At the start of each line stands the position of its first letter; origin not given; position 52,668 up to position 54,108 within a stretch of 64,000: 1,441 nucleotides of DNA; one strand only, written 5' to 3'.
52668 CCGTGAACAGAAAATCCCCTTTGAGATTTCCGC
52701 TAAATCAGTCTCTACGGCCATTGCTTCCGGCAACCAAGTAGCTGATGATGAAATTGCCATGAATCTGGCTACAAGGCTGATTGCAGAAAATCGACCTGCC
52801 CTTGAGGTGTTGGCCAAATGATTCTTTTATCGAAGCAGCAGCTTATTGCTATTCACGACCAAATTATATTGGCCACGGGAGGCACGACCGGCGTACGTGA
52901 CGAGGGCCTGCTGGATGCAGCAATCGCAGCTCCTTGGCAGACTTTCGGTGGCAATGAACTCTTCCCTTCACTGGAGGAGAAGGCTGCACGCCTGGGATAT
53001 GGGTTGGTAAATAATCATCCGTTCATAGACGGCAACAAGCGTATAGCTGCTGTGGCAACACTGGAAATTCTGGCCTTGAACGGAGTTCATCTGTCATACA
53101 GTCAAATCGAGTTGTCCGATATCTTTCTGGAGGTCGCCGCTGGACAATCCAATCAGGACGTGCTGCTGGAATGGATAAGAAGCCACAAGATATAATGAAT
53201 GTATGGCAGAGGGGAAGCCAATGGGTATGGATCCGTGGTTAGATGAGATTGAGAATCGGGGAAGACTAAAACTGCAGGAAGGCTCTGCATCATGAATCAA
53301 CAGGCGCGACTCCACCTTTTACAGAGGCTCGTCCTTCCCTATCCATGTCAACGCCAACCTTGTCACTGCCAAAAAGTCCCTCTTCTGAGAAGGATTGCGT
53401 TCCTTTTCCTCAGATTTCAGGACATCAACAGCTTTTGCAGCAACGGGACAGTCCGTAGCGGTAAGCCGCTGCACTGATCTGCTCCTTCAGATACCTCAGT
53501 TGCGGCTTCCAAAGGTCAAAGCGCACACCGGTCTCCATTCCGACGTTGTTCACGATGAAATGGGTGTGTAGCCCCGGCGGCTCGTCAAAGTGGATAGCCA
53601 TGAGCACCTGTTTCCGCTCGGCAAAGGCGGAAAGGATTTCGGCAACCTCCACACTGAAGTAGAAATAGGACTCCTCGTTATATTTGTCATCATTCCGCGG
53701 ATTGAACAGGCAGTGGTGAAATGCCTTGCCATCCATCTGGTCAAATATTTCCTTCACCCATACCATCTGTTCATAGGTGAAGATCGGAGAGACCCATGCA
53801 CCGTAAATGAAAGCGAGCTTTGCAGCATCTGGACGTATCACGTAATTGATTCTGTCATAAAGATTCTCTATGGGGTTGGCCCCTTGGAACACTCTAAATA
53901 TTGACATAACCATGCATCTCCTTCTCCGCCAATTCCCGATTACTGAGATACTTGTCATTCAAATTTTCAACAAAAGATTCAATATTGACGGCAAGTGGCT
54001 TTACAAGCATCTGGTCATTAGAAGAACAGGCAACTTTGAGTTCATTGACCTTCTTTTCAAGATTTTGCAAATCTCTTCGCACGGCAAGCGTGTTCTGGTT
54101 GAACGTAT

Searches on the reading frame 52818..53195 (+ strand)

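Call 65: search_protein_families(library=pfam, proteins=[window:52818-53195:+], max_evalue=0.001)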
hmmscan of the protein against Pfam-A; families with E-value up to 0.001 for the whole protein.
window:52818-53195:+ (125 aa): 1 family
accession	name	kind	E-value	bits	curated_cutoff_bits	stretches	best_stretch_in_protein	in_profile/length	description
PF02661.23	Fic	-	9.4e-18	65.3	24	1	4-85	2-93/93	Fic/DOC family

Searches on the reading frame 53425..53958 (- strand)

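Call 65: search_protein_families(library=pfam, proteins=[window:53425-53958:-], max_evalue=0.001)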
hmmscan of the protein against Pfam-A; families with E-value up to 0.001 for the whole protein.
window:53425-53958:- (177 aa): 1 family
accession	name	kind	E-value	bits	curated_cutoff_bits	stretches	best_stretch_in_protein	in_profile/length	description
PF03432.20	Relaxase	-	6.9e-11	43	24.6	1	58-170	23-132/132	MobA/VirD2-like, nuclease domain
